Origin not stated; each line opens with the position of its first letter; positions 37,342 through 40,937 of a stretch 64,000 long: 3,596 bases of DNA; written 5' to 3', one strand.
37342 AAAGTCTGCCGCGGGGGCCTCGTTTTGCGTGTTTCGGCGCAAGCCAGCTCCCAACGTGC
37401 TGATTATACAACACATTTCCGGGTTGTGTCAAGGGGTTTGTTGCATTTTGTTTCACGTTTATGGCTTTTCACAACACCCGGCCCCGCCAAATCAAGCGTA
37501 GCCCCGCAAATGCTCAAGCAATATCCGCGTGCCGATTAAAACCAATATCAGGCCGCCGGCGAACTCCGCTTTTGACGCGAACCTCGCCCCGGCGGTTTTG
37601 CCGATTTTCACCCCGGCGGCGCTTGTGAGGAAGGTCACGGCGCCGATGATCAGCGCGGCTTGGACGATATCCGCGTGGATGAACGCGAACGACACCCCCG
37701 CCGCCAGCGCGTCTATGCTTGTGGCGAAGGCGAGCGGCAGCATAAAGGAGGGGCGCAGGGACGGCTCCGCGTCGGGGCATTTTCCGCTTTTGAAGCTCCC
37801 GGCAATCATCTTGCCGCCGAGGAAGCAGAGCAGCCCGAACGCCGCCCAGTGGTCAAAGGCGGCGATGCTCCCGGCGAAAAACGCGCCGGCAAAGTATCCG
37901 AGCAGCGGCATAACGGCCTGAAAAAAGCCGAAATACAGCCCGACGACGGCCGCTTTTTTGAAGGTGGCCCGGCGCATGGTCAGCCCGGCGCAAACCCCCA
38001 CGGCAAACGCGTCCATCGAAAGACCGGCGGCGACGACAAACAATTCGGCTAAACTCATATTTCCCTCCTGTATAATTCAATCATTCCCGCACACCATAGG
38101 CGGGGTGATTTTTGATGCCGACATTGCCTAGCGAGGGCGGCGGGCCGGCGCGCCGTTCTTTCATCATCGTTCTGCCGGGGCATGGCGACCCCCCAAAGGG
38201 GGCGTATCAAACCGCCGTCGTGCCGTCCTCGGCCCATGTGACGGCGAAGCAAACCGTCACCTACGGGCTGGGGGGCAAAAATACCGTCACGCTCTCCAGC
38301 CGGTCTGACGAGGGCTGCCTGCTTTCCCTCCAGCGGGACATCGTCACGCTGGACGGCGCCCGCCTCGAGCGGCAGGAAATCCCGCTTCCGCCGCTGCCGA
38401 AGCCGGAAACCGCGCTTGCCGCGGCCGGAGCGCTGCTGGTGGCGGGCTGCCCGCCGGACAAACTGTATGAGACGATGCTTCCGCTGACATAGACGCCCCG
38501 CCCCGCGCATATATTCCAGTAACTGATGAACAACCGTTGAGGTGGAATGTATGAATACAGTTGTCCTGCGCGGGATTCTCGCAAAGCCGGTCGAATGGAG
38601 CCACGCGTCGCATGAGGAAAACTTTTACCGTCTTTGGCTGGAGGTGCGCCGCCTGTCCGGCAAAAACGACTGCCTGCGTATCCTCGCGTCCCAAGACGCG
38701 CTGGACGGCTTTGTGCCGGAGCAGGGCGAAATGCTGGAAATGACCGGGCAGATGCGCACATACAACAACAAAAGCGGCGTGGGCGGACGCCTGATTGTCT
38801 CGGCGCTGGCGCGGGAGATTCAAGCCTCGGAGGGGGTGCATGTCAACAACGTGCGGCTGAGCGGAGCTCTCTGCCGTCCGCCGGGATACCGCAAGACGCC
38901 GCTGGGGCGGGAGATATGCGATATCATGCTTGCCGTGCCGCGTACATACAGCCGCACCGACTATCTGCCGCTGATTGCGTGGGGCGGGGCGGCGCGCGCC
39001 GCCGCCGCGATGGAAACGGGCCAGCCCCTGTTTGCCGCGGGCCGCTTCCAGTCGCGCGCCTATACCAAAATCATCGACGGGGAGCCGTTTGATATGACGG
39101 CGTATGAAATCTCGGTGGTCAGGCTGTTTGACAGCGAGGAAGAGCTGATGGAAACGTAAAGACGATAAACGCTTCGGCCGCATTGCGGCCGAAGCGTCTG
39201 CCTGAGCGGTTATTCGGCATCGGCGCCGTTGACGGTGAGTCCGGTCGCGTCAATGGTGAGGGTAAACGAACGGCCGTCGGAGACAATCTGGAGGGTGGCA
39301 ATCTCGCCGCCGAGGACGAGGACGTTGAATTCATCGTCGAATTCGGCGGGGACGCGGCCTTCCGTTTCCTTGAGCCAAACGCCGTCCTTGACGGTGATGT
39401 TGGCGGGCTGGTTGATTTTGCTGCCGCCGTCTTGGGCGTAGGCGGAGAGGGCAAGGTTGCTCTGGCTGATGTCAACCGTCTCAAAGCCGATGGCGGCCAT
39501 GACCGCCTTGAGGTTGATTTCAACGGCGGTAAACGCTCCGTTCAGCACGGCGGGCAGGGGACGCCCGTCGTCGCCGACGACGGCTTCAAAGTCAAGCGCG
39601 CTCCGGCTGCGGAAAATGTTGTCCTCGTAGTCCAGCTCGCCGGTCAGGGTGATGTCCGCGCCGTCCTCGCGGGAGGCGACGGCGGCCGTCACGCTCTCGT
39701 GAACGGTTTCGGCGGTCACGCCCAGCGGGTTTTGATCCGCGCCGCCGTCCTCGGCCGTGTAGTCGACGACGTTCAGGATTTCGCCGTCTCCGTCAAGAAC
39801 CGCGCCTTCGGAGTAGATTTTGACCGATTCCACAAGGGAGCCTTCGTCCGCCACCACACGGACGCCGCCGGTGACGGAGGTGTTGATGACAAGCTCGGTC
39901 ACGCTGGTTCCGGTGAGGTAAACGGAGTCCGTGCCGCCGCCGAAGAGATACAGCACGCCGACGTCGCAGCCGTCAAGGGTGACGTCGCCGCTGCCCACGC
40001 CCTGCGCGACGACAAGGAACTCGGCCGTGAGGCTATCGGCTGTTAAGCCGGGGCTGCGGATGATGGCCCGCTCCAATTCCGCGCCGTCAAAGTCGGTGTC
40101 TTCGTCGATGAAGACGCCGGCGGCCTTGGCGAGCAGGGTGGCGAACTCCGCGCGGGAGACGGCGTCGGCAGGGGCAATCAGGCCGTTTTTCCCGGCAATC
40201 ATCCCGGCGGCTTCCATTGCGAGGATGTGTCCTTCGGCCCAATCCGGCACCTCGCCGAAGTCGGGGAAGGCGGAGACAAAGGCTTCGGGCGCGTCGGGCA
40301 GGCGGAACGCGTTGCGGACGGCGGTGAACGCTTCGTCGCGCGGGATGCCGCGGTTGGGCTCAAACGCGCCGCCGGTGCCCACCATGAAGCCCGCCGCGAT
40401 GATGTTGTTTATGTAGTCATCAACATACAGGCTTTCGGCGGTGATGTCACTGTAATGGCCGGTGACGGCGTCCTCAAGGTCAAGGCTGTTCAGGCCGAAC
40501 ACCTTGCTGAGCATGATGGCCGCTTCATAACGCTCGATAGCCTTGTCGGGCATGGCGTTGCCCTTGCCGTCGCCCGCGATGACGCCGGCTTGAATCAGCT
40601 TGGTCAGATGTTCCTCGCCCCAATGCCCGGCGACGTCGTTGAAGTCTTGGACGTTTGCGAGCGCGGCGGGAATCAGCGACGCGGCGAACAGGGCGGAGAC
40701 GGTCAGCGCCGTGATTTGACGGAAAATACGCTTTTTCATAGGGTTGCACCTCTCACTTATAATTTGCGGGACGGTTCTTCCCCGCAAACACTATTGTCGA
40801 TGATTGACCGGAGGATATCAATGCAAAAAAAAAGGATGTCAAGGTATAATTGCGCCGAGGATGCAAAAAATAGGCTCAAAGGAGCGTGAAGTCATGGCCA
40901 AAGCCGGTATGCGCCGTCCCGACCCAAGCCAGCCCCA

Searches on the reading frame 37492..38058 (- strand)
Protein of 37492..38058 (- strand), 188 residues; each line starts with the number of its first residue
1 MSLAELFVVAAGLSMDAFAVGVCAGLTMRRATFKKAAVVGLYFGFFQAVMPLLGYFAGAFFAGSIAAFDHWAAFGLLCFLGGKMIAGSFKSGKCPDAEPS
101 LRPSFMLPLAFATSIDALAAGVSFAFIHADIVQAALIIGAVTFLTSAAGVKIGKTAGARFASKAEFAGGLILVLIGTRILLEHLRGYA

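Call 11: find_encoding_contigs(protein=window:37492-38058:-, flank=3000, max_places=10)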
Protein window:37492-38058:- (188 aa): 2 contigs read that carry it; 1 place shown.
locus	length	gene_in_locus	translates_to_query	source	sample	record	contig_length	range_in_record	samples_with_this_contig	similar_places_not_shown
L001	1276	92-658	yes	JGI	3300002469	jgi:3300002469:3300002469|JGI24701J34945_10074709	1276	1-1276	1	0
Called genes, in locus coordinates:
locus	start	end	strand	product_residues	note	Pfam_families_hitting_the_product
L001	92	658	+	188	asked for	PF02659:Mntp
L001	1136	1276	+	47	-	?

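Call 12: search_protein_families(library=pfam, proteins=[window:37492-38058:-])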
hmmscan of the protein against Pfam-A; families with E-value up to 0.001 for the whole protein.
window:37492-38058:- (188 aa): 1 family
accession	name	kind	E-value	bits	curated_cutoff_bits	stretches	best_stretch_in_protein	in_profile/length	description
PF02659.21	Mntp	-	2.7e-49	167.3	24.4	1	32-180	3-152/152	Putative manganese efflux pump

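Call 15: find_related_loci(query=window:37492-38058:-, collection=genome_contigs, flank=4000)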
Query window:37492-38058:- (188 aa) in genome_contigs; peptide patterns used: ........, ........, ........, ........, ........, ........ (x = any residue, [..] = any of these).
385 stretches matched a pattern; 95 encode a relative of the query (tblastn E <= 1e-3); the best 80 are kept; 80 distinct loci.
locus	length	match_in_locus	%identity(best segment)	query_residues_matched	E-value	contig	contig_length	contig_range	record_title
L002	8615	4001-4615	59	1-184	3e-70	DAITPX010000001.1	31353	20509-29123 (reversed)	MAG TPA_asm: Clostridia bacterium isolate CTOTU40301 NODE_1257_length_31353_cov_3.969487, whole genome shotgun sequence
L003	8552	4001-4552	56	1-184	3e-60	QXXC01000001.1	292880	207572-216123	Clostridiaceae bacterium strain 1XD21-72 Scaffold1_1, whole genome shotgun sequence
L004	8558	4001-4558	55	1-184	5e-59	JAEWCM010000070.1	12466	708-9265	MAG: Bacillota bacterium isolate OH_PBB_30 k127_1911329, whole genome shotgun sequence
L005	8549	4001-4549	53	1-184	2e-55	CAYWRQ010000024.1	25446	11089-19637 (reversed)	MAG TPA_asm: uncultured Oscillospiraceae bacterium isolate SRP222994_co1_352 genome assembly, contig: NODE_3803_length_2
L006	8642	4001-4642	52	1-185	3e-54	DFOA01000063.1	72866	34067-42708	MAG TPA_asm: Firmicutes bacterium UBA3553 UBA3553_contig_143, whole genome shotgun sequence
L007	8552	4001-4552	53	1-179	4e-54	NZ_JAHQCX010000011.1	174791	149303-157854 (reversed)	Diplocloster modestus strain ASD4241 Scaffold_11, whole genome shotgun sequence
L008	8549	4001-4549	50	1-185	4e-52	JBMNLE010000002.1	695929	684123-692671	MAG: Christensenellaceae bacterium isolate SBF912LR0HQ0108 contig_34081, whole genome shotgun sequence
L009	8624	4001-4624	48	1-186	9e-51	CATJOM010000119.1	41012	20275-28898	MAG: uncultured Candidatus Melainabacteria bacterium isolate iMGMC-526_1678881716 genome assembly, contig: MegahitA5_710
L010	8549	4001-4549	53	1-184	2e-49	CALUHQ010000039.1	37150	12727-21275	MAG: Candidatus Methanomethylophilaceae archaeon isolate E27__bin288 genome assembly, contig: E27__k127_5182342, whole g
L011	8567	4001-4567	48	1-183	5e-49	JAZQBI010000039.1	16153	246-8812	MAG: Clostridia bacterium isolate T1900044641_TS20190107.MAGScoT_cleanbin_000023 SGB_1256_k141_893550, whole genome shot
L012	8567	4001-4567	46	1-184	1e-48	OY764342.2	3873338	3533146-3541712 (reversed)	MAG: Spirochaetia bacterium isolate 9506cec9-e293-4340-b26d-6248213b6694 genome assembly, chromosome: 1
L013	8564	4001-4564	48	38-184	2e-46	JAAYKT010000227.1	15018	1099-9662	MAG: Clostridiales bacterium isolate AS10tlH2TH_72 173070_AS10, whole genome shotgun sequence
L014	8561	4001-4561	46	1-184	2e-46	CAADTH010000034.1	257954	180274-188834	MAG TPA_asm: Clostridia bacterium, isolate HGM11521, WGS project CAADTH010000000 data, contig: ERS235531_40_k99_36109, w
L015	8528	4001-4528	50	8-184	2e-46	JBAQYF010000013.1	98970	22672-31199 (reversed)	MAG: Candidatus Altiarchaeia archaeon isolate MFD12011_ilm_asm_bin5 k127_90537, whole genome shotgun sequence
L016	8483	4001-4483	51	25-184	5e-45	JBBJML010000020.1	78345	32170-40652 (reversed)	MAG: Nakamurella sp. isolate RUP_SRG_33 NODE_251_length_78345_cov_11.269243, whole genome shotgun sequence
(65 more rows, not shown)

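Call 32: find_homologous_proteins(query=window:37492-38058:-, max_evalue=1e-30)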
Query window:37492-38058:- (188 aa): 6122 proteins with E <= 1e-30 among 8000 candidates; the best 120 are listed.
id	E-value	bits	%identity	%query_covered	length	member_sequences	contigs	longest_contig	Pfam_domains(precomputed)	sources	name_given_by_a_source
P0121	6.2e-110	383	100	100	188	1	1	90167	PF02659.22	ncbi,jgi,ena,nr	ncbi:MAG: manganese efflux pump MntP family protein [Oscillospiraceae bacterium]|nr:manganese efflux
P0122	3.2e-69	251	68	100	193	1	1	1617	PF02659.22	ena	-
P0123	4.8e-69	250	67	98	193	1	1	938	PF02659.22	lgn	-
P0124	1.7e-68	248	66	98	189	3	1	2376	PF02659.22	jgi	-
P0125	1.8e-67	245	66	98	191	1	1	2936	PF02659.22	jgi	jgi:putative Mn2+ efflux pump MntP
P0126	5.9e-67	243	60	98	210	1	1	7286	PF02659.22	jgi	jgi:putative Mn2+ efflux pump MntP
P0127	1.0e-66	242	67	97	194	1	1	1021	PF02659.22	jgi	jgi:putative Mn2+ efflux pump MntP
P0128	1.3e-66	242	66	100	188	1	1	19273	PF02659.22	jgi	jgi:putative Mn2+ efflux pump MntP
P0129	1.4e-66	242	60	98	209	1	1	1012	PF02659.22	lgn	-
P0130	1.8e-66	242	65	98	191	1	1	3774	PF02659.22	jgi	jgi:putative Mn2+ efflux pump MntP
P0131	2.0e-66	241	65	98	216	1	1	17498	PF02659.22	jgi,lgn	jgi:putative Mn2+ efflux pump MntP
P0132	2.2e-66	241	69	98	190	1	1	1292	PF02659.22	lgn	-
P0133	2.7e-66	241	62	98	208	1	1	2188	PF02659.22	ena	-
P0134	3.1e-66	241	65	98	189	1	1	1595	PF02659.22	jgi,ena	-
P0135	3.4e-66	241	63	98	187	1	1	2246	PF02659.22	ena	-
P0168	2.6e-64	235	66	98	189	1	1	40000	PF02659.22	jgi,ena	-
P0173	3.7e-64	234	64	98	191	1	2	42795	PF02659.22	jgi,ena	-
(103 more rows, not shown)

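Call 33: find_encoding_contigs(protein=P0128, flank=3000, max_places=2)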
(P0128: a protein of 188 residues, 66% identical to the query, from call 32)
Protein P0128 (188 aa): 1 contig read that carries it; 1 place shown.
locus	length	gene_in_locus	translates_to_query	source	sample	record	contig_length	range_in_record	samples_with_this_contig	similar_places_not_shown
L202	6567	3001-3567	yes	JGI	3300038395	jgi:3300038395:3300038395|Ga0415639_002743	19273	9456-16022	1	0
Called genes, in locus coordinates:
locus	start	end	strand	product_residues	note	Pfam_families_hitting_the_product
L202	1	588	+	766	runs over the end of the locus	PF17854:FtsK_alpha, PF01580:FtsK_SpoIIIE, PF09397:FtsK_gamma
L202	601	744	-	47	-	-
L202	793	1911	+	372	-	PF00395:SLH (weak)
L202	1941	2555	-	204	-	PF00436:SSB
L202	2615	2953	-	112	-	-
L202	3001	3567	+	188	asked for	PF02659:Mntp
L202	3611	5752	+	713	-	-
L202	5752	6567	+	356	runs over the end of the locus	PF02687:FtsX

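Call 34: find_encoding_contigs(protein=P0168, flank=3000, max_places=2)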
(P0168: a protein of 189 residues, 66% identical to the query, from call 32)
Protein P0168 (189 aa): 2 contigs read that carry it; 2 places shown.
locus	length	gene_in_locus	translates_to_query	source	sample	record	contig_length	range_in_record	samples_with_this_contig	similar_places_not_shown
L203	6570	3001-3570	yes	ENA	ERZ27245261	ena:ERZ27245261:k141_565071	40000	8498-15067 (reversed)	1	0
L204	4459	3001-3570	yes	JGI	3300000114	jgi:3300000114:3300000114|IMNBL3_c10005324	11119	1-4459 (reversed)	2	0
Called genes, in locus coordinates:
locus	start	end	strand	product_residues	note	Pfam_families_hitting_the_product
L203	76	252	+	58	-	-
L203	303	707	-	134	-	-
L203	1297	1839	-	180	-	PF10050:DUF2284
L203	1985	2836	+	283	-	PF04294:VanW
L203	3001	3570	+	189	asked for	PF02659:Mntp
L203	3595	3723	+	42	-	-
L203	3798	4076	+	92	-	-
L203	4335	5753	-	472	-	PF19789:DUF6273 (faint), PF07833:Cu_amine_oxidN1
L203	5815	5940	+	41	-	-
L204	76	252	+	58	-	-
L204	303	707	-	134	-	-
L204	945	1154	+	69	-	-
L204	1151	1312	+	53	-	-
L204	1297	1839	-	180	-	PF10050:DUF2284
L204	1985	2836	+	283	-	PF04294:VanW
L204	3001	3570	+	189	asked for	PF02659:Mntp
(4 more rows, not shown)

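Call 35: find_encoding_contigs(protein=P0131, flank=3000, max_places=2)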
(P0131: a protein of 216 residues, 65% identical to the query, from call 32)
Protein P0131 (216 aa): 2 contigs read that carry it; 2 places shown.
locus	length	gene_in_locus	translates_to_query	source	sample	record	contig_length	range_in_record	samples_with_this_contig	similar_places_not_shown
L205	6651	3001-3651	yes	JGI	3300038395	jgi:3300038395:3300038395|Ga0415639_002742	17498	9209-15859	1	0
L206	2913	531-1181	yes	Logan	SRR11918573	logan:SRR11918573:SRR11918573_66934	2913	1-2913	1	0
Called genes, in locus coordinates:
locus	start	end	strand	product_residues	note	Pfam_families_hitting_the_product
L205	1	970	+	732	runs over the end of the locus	PF17854:FtsK_alpha, PF01580:FtsK_SpoIIIE, PF09397:FtsK_gamma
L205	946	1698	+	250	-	PF01706:FliG_C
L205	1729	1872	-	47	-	-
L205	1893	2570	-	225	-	PF00436:SSB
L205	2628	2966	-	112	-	-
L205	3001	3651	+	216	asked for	PF02659:Mntp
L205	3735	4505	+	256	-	PF01656:CbiA, PF09140:MipZ (weak), PF10609:ParA (weak), PF13614:AAA_31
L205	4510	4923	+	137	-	PF02142:MGS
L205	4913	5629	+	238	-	PF08032:SpoU_sub_bind, PF00588:SpoU_methylase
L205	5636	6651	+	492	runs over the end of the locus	-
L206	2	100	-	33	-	?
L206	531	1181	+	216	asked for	PF02659:Mntp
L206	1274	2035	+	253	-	PF01656:CbiA, PF09140:MipZ (weak), PF10609:ParA (weak), PF13614:AAA_31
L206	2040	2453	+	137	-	PF02142:MGS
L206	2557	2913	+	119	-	?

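Call 36: find_encoding_contigs(protein=P0173, flank=3000, max_places=2)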
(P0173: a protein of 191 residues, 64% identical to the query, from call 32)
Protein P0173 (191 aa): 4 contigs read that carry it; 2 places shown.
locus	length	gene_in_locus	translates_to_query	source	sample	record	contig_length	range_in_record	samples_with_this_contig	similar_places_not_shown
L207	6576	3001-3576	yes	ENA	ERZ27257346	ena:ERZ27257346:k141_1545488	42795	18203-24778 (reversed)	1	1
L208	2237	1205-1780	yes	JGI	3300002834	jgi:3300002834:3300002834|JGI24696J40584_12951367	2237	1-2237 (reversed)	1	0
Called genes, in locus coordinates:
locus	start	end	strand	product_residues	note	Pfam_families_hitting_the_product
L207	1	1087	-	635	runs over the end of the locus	PF06874:FBPase_2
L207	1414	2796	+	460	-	-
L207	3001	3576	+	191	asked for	PF02659:Mntp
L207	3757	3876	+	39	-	-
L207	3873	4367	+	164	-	-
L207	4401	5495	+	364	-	PF00144:Beta-lactamase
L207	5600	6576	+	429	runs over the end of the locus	PF12833:HTH_18, PF00165:HTH_AraC (weak)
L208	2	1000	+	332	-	?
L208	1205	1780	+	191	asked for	PF02659:Mntp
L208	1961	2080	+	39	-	-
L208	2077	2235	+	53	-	?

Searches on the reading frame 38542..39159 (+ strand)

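Call 12: search_protein_families(library=pfam, proteins=[window:38542-39159:+])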
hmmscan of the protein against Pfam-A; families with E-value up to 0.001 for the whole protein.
window:38542-39159:+ (205 aa): 1 family
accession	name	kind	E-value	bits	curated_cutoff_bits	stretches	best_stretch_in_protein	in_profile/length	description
PF00436.31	SSB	-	1.6e-10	41.4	26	1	101-177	1-86/104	Single-strand binding protein family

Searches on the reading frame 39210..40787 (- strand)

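Call 12: search_protein_families(library=pfam, proteins=[window:39210-40787:-])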
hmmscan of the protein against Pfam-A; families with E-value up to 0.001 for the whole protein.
window:39210-40787:- (525 aa): 1 family
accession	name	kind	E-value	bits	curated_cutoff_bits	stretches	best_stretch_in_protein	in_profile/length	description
PF00395.25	SLH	-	4.1e-18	65.5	20.8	2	174-216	2-44/44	S-layer homology domain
